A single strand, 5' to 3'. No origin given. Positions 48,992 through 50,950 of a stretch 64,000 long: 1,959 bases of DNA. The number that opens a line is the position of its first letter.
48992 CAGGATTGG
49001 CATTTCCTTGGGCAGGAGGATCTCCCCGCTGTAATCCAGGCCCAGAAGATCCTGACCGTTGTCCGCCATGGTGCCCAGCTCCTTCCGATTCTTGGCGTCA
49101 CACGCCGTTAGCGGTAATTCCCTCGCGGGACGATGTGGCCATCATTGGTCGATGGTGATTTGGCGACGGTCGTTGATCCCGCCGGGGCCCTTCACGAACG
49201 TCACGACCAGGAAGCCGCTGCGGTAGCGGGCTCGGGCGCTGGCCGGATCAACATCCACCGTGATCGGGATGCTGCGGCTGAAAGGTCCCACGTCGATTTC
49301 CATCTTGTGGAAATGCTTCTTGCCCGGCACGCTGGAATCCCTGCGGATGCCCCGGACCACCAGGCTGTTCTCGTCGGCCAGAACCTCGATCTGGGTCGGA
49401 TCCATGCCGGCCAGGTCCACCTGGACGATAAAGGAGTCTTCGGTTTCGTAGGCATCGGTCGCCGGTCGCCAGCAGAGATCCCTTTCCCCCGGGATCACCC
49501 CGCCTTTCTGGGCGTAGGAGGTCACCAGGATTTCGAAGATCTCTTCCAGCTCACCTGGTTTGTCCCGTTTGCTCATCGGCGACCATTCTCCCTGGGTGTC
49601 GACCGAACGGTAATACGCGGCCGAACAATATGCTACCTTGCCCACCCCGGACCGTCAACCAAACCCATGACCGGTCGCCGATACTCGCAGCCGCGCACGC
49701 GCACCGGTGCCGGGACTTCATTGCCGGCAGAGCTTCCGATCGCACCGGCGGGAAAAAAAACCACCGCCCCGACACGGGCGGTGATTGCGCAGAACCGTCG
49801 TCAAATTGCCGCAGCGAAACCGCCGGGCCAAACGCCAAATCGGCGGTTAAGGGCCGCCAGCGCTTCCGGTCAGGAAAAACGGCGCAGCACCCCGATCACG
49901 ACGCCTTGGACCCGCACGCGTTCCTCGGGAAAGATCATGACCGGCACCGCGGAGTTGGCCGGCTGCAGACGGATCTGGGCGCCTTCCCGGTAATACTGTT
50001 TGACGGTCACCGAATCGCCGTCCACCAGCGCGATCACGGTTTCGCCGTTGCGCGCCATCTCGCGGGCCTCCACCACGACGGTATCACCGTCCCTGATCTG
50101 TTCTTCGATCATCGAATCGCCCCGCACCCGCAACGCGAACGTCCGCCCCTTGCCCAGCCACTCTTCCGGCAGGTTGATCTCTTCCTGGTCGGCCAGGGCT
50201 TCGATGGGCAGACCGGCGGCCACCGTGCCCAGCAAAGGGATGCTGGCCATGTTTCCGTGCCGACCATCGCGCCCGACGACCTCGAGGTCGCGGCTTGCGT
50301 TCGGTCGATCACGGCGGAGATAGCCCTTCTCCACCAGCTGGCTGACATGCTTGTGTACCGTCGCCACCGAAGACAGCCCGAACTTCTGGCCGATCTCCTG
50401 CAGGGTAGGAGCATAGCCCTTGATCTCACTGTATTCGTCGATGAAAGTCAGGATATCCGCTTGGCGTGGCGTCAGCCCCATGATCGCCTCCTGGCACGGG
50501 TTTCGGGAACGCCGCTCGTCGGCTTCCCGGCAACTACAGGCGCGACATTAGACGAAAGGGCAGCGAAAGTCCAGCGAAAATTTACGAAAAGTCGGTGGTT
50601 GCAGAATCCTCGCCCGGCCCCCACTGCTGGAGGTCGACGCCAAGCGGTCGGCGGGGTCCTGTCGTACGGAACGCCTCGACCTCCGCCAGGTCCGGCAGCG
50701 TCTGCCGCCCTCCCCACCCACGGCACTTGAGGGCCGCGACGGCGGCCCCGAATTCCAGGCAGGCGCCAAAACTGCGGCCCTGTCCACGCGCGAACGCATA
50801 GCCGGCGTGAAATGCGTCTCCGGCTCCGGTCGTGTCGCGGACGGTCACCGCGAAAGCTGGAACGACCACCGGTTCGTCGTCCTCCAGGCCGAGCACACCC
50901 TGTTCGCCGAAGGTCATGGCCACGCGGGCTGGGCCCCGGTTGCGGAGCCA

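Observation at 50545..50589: Four phased CGAAA direct repeats over the lexA promoter: candidate unusual SOS box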

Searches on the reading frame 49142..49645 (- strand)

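Call 65: search_protein_families(library=pfam, proteins=[window:49142-49645:-], max_evalue=0.001)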
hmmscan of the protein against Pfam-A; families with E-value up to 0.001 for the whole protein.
window:49142-49645:- (167 aa): 1 family
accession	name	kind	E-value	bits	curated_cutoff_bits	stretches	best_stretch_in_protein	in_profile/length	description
PF00011.27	HSP20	-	1.1e-12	48.4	20.8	1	65-165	2-101/102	Hsp20/alpha crystallin family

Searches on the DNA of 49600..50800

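Call 53: search_rna_families(source=window, start=49600, end=50800, threshold=evalue, max_evalue=1)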
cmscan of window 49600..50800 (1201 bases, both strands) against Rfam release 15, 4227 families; matches with E-value up to 1: 2.
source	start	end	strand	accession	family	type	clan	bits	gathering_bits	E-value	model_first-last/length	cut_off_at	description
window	49753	49885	-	RF02837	anti-hemB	Gene; sRNA;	-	16.6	49.5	0.58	1-81/81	no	Burkholderia RNA 7 (anti-hemB)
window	49754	49880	-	RF01390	isrG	Gene; sRNA;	-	15.6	100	0.11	1-279/279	no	isrG Hfq binding RNA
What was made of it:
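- Tried and rejected: None found at the site (call 53).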
